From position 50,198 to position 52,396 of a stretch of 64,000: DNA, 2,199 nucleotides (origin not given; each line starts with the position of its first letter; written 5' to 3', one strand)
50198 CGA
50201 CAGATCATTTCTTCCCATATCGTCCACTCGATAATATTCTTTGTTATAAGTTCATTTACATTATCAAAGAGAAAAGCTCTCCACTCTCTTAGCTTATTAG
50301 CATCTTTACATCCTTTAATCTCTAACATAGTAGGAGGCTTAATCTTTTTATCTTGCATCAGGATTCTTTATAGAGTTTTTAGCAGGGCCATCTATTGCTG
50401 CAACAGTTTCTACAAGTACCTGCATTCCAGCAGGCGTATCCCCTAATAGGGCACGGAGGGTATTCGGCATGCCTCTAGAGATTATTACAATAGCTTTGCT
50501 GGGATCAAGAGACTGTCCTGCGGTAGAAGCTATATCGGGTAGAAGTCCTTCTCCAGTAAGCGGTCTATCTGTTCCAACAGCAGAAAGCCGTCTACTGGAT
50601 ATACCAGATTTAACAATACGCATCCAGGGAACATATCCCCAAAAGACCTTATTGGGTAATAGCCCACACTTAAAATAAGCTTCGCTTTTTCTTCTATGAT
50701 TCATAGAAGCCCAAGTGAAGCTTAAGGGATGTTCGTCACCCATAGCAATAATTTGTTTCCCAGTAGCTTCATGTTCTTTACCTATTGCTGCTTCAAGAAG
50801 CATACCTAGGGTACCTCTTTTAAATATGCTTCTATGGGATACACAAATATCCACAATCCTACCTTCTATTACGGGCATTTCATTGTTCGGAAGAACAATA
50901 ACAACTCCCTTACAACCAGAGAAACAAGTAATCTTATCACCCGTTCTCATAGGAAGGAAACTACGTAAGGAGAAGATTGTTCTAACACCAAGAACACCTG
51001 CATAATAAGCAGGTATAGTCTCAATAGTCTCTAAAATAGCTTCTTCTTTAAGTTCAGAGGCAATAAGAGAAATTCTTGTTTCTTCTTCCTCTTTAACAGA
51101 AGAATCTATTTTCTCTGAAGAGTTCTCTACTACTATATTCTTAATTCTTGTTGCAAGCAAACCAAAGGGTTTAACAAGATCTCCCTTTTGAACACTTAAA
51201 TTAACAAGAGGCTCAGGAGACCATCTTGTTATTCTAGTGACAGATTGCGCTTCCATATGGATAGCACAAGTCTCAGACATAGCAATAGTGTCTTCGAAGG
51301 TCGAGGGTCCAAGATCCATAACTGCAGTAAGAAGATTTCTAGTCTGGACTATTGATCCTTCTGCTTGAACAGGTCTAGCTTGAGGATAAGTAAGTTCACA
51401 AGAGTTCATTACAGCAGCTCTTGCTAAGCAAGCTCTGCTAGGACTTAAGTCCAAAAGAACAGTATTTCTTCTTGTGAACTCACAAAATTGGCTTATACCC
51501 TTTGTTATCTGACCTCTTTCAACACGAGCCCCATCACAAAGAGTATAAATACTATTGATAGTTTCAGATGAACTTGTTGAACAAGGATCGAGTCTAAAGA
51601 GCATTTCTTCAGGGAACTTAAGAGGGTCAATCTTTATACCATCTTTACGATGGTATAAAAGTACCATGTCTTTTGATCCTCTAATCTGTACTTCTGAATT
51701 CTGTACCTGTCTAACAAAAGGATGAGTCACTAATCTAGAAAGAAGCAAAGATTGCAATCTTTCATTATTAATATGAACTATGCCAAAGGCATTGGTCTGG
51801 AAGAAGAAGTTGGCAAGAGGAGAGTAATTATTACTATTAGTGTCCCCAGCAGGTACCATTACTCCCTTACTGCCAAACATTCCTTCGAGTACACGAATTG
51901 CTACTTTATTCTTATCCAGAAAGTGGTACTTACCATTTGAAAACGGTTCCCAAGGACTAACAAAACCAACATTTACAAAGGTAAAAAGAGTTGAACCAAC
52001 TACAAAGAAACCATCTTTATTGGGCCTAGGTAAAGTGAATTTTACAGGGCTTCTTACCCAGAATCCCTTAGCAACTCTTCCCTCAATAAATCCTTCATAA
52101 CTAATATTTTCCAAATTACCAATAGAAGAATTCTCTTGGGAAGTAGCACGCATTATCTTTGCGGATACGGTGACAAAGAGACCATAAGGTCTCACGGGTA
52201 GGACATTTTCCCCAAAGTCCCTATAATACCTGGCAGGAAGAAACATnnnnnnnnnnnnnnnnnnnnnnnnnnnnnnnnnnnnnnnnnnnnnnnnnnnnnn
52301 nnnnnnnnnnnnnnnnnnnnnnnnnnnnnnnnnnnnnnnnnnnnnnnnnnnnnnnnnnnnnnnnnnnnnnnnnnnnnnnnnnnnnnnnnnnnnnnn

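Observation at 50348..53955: Divergent multisubunit RNA polymerase beta and beta' modules as separate genes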

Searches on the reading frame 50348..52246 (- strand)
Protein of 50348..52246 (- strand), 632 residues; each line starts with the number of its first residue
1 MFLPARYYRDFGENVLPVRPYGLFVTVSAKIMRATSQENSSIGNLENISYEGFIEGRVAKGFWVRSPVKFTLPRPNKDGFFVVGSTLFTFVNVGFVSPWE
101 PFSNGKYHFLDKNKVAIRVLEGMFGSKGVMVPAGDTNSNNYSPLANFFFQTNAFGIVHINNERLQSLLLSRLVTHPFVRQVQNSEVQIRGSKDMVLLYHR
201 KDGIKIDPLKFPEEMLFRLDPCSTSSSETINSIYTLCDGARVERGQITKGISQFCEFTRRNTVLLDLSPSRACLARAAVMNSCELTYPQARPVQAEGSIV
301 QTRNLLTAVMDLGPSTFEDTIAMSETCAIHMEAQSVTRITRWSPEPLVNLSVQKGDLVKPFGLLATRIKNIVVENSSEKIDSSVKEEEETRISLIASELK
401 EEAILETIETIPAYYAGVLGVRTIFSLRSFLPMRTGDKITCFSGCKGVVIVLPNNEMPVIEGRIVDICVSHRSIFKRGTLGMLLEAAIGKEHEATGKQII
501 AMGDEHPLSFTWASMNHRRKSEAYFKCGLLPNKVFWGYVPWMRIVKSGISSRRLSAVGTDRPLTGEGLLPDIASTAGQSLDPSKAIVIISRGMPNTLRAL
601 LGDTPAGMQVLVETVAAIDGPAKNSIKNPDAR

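Call 3: search_protein_families(library=pfam, proteins=[window:50348-52246:-], max_evalue=1)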
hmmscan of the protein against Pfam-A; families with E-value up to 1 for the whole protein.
window:50348-52246:- (632 aa): 1 family
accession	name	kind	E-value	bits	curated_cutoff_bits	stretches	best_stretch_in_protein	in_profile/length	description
PF00562.33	RNA_pol_Rpb2_6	-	5.2e-09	36.1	23.4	1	359-499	149-289/373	RNA polymerase Rpb2, domain 6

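Call 4: search_protein_families(library=phrogs, proteins=[window:50348-52246:-], max_evalue=1)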
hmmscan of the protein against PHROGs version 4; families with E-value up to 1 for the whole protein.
window:50348-52246:- (632 aa): 4 families
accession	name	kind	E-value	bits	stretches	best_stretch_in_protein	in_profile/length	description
phrog_3295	-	DNA, RNA and nucleotide metabolism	5.4e-12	45.9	1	427-514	385-474/698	RNA polymerase beta subunit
phrog_14872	-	DNA, RNA and nucleotide metabolism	0.02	13.5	1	407-500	1291-1388/1393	RNA polymerase beta subunit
phrog_3148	-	DNA, RNA and nucleotide metabolism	0.06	11.8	1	430-502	1347-1419/1424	RNA polymerase beta subunit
phrog_24349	-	unknown function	0.1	10.9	1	433-496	915-980/1191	-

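Call 5: search_dna_similar(query=window:50348-52246:-, collection=phages, mode=protein, max_rows=25)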
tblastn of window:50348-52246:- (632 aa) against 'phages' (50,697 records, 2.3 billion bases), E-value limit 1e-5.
No match.

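Call 11: find_homologous_proteins(query=window:50348-52246:-, max_evalue=0.001)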
Query window:50348-52246:- (632 aa): 10 proteins with E <= 0.001 among 8000 candidates.
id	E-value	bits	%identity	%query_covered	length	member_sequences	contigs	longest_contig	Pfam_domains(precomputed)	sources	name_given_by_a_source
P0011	0.0e+0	1432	100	100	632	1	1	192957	PF00562.34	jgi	jgi:hypothetical protein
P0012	7.8e-288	975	69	98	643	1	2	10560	PF00562.34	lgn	-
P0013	1.2e-283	961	68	98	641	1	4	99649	PF00562.34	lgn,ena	-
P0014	3.0e-237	808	58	99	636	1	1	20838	PF00562.34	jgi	-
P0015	2.2e-231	788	56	98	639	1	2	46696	PF00562.34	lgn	-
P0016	1.6e-221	756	54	98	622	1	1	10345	PF00562.34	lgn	-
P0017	2.5e-195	669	51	97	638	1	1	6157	PF00562.34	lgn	-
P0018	3.0e-132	461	41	96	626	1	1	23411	PF00562.34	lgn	-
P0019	5.5e-99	351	37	97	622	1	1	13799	PF00562.34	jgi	-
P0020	7.8e-29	119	25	95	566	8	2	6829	PF00562.34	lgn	-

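Call 16: search_solved_structures(query=A2, max_evalue=1, show_alignments=3)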
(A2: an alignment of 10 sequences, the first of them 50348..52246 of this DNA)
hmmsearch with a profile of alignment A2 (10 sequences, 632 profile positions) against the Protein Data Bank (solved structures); distinct sequences matched with E-value up to 1: 81 (the best 60 are shown).
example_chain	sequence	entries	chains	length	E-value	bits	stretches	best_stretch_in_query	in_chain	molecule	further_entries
7s00_C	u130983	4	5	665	1.3e-14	56.6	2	343-495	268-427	DNA-directed RNA polymerase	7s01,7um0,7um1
7l7b_C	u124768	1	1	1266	5e-12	48.1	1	433-606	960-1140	DNA-directed RNA polymerase subunit beta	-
6wmp_C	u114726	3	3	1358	5.1e-12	48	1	379-497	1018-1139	DNA-directed RNA polymerase subunit beta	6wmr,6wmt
36ro_B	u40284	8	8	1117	1.1e-11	46.9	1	380-555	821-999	DNA-directed RNA polymerase subunit beta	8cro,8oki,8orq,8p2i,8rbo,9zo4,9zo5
8x6f_C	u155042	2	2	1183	2.1e-10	42.7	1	432-607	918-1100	DNA-directed RNA polymerase subunit beta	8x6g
4qiw_B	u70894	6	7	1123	2.2e-10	42.6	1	389-548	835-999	DNA-directed RNA polymerase | DNA-directed RNA polymerase subunit beta | DNA-directed RNA polymerase subunit B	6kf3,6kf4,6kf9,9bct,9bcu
6edt_C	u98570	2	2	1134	2.7e-10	42.3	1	432-496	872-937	DNA-directed RNA polymerase subunit beta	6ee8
6wvj_C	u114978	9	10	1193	2.8e-10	42.3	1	432-607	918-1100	DNA-directed RNA polymerase subunit beta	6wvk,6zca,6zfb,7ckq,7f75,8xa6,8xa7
7kif_C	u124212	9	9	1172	3.1e-10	42.2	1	432-496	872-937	DNA-directed RNA polymerase subunit beta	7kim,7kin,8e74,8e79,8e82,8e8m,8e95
5zx2_C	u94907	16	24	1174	3.1e-10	42.2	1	432-496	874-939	DNA-directed RNA polymerase subunit beta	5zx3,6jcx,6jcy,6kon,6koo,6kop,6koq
9e7v_C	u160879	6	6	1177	3.1e-10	42.1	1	432-496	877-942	DNA-directed RNA polymerase subunit beta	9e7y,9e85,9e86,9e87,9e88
6vvz_C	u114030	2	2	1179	3.1e-10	42.1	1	432-496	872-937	DNA-directed RNA polymerase subunit beta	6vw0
10mi_C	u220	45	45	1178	3.1e-10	42.1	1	432-496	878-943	DNA-directed RNA polymerase subunit beta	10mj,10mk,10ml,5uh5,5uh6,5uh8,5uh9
6c04_C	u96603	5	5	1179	3.1e-10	42.1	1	432-496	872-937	DNA-directed RNA polymerase subunit beta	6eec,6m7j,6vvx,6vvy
6bzo_C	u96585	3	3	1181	3.1e-10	42.1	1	432-496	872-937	DNA-directed RNA polymerase subunit beta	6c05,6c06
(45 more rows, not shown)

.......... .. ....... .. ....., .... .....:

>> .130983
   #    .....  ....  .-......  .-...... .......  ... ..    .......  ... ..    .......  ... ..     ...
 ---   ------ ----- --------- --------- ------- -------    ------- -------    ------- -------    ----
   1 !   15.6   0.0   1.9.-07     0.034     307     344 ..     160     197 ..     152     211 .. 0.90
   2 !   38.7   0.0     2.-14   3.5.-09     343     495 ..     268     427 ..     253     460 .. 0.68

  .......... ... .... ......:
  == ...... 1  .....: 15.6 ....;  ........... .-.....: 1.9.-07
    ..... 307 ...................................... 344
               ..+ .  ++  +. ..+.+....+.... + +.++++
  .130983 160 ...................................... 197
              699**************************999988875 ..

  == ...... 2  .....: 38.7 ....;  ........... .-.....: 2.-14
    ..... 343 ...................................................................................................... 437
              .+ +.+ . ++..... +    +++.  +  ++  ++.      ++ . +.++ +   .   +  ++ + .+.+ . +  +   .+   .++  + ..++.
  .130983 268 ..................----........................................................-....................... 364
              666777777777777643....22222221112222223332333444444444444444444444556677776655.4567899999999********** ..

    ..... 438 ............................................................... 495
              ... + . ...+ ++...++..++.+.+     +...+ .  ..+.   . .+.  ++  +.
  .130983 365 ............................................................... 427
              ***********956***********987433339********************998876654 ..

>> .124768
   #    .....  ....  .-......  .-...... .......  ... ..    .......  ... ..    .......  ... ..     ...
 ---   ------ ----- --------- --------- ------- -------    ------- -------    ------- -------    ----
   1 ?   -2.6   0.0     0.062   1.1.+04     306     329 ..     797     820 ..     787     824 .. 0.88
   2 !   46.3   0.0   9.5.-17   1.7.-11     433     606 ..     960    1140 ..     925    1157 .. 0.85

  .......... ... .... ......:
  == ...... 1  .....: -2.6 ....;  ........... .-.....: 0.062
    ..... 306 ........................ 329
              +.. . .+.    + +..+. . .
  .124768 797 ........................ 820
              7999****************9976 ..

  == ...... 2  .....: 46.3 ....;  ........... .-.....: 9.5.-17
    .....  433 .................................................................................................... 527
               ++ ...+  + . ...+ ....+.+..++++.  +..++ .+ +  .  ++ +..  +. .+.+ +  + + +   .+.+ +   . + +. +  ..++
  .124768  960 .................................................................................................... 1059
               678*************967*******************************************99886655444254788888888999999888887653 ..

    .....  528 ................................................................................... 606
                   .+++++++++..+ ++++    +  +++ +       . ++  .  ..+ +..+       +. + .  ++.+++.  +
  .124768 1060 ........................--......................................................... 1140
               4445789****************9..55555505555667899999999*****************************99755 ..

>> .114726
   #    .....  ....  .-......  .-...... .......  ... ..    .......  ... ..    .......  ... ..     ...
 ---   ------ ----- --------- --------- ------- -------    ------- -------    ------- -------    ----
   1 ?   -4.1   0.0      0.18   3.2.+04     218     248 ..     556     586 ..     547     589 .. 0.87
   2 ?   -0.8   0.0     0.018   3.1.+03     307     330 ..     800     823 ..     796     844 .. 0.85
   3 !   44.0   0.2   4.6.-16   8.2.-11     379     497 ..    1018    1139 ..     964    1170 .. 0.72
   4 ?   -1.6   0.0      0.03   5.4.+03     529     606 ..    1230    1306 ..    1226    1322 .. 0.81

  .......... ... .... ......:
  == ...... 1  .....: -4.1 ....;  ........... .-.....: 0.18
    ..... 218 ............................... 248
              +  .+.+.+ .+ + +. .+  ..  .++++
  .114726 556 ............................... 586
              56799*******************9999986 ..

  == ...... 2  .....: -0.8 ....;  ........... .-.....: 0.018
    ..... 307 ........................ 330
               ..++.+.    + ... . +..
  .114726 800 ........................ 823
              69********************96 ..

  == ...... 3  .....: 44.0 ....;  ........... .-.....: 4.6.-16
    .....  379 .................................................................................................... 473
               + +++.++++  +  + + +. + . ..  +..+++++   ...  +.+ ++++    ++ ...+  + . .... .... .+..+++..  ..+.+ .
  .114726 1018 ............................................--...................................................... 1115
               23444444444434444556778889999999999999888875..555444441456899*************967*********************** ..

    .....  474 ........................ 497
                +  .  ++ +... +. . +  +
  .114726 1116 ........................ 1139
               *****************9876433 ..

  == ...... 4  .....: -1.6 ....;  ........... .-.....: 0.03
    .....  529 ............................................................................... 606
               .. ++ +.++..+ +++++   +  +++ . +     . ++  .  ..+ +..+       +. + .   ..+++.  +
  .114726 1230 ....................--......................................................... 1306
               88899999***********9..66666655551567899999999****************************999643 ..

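Call 22: find_encoding_contigs(protein=P0019, flank=10000, max_places=2)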
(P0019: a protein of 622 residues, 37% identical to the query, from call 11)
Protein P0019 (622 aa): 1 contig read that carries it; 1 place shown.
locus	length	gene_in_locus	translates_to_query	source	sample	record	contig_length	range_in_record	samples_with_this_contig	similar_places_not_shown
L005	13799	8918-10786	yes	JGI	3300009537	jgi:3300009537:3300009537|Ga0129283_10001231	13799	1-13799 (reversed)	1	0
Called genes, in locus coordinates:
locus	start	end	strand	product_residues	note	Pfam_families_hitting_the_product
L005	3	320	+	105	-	?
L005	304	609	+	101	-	-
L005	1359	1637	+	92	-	-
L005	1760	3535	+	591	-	-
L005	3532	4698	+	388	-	PF14460:Prok-E2_D (weak)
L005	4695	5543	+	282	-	PF00899:ThiF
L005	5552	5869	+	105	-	-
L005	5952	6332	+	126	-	-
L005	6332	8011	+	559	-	-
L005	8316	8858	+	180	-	-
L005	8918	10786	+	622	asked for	PF00562:RNA_pol_Rpb2_6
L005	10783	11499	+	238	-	-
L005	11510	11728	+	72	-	-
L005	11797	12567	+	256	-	-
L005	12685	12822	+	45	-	-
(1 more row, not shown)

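Call 23: find_encoding_contigs(protein=P0020, flank=10000, max_places=3)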
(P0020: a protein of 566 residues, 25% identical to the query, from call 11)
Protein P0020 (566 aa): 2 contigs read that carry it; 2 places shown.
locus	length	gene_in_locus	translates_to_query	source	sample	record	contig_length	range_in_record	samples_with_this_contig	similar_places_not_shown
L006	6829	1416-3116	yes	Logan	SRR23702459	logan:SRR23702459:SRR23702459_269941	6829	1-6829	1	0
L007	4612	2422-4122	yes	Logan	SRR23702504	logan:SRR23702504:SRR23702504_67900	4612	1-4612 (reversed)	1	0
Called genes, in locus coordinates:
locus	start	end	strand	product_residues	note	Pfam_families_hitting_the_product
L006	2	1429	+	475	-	?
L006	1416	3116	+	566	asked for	PF00562:RNA_pol_Rpb2_6 (weak)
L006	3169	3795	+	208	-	-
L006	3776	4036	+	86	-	-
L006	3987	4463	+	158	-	-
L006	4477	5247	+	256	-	-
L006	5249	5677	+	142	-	-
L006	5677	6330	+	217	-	-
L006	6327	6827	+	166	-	PF01327:Pep_deformylase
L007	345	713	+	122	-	-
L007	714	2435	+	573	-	PF00623:RNA_pol_Rpb1_2 (faint)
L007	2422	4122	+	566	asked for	PF00562:RNA_pol_Rpb2_6 (weak)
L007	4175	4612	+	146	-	?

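Call 32: predict_structure(alignment_id=A2)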
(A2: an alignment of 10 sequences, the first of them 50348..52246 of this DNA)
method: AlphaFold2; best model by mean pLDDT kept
length: 632 residues; sequences in the alignment: 10
mean_pLDDT: 68.0   pTM: 0.66
mean pLDDT of the five models: 68.0, 67.1, 66.9, 58.8, 57.3
residues with pLDDT >= 90: 57; 70-90: 330; 50-70: 78; < 50: 167
segments of 3 or more residues with pLDDT < 50: 35-40, 127-139, 203-209, 223-230, 264-271, 371-389, 502-518, 547-632
pLDDT, mean of each block of 10 residues (from residue 1): 76 79 86 53 69 89 89 87 78 83 77 88 60 42 75 83 77 80 81 79 42 73 42 80 89 79 49 63 85 77 90 75 91 82 80 90 75 37 42 77 86 59 84 82 75 93 90 62 72 75 41 47 85 84 58 29 32 25 28 33 34 36 32 29
secondary structure, 60 per line:
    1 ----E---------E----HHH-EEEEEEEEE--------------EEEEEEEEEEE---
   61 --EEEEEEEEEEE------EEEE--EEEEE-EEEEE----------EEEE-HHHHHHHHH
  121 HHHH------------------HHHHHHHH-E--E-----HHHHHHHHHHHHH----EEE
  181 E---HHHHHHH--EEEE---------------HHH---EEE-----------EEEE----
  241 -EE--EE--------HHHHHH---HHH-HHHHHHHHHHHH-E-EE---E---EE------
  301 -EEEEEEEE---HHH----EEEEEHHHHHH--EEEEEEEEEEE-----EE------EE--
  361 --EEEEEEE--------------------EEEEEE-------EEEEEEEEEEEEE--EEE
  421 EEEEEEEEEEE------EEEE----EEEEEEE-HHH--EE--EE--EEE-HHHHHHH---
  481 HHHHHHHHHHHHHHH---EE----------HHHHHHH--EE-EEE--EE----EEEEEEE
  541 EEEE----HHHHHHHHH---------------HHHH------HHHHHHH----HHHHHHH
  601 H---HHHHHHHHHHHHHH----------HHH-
elements in order: E24-32 E47-57 E63-73 E80-83 E86-90 E92-96 E107-110 H112-124 H143-150 H161-173 E178-181 H185-191 E194-197 E219-221 E233-236 H256-261 H269-280 E302-309 E320-324 H325-330 E333-343 E363-369 E390-395 E403-415 E418-431 E438-441 E446-452 E467-469 H471-477 H481-495 H511-517 E523-525 E534-544 H549-557 H573-576 H583-589 H594-601 H605-618

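Call 40: search_dna_similar(query=window:50348-52246:-, collection=phages, mode=protein, max_evalue=10, max_rows=30)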
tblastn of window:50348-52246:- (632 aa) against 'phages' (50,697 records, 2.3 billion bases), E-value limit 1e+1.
Records with a match: 56; places in all: 56; records where one place covers at least 80% of the query: 0.
Best place of each record, by identity: <60% 56.
By first word of the organism name: Salmonella 22; Erwinia 12; Bacillus 7; Vibrio 3; Escherichia 3; Staphylococcus 2; Yersinia 2; Cobetia 1; Shewanella 1; Enterobacteria 1; and 2 more.
By host as written in the record: - 16; Erwinia amylovora 7; Erwinia amylovora ATCC 29780 5; Bacillus subtilis 4; Salmonella enterica 4; Escherichia coli 3; Staphylococcus aureus 2; Yersinia enterocolitica 2; and 11 more.
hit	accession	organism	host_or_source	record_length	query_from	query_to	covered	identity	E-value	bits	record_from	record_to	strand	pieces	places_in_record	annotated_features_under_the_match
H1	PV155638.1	Cobetia phage Carin-5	Cobetia marina DSMZ 4741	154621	296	489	31%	25.0%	7e-3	46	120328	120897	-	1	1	DNA-directed RNA polymerase subunit beta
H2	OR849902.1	Staphylococcus phage SA 1298 Kay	Staphylococcus aureus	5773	297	489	31%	22.6%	3e-1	40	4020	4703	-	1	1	record has no annotation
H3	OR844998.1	Staphylococcus phage SA 1306 Kay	Staphylococcus aureus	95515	297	489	31%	22.6%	3e-1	40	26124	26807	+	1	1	record has no annotation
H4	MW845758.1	Erwinia phage pEa_SNUABM_11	Erwinia amylovora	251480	379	484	17%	33.3%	3e+0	37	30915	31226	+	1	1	hypothetical protein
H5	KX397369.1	Erwinia phage vB_EamM_Kwan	Erwinia amylovora ATCC 29780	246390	379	485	17%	29.5%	4e+0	37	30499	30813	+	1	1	putative DNA-directed RNA polymerase beta subunit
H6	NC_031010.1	Erwinia phage vB_EamM_Kwan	Erwinia amylovora ATCC 29780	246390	379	485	17%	29.5%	4e+0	37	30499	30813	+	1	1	RNA polymerase beta subunit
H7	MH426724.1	Erwinia phage Wellington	Erwinia amylovora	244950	379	485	17%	29.5%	7e+0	36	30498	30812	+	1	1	putative DNA-directed RNA polymerase beta subunit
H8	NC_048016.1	Erwinia phage Wellington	Erwinia amylovora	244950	379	485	17%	29.5%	7e+0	36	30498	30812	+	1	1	RNA polymerase beta subunit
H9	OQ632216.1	Salmonella phage Arash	Salmonella enterica subsp. enterica ...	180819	420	496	12%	38.5%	4e-5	53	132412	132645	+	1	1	DNA-directed RNA polymerase subunit beta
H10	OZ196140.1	Vibrio phage D181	Seawater and oysters mix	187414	427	497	11%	37.8%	5e-3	46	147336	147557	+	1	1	hypothetical protein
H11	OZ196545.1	Vibrio phage D148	Seawater and oysters mix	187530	427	497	11%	37.8%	5e-3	46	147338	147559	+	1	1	hypothetical protein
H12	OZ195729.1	Vibrio phage D69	Seawater and oysters mix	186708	427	497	11%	37.8%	6e-3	46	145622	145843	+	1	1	hypothetical protein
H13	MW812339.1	Erwinia phage pEa_SNUABM_29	Erwinia amylovora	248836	417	503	14%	30.4%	4e+0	37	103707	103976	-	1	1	hypothetical protein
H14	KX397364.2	Erwinia phage vB_EamM_Asesino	Erwinia amylovora ATCC 29780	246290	431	515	13%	28.7%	5e+0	37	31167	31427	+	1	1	putative DNA-directed RNA polymerase beta subunit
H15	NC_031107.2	Erwinia phage vB_EamM_Asesino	Erwinia amylovora ATCC 29780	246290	431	515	13%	28.7%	5e+0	37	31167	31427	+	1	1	RNA polymerase beta subunit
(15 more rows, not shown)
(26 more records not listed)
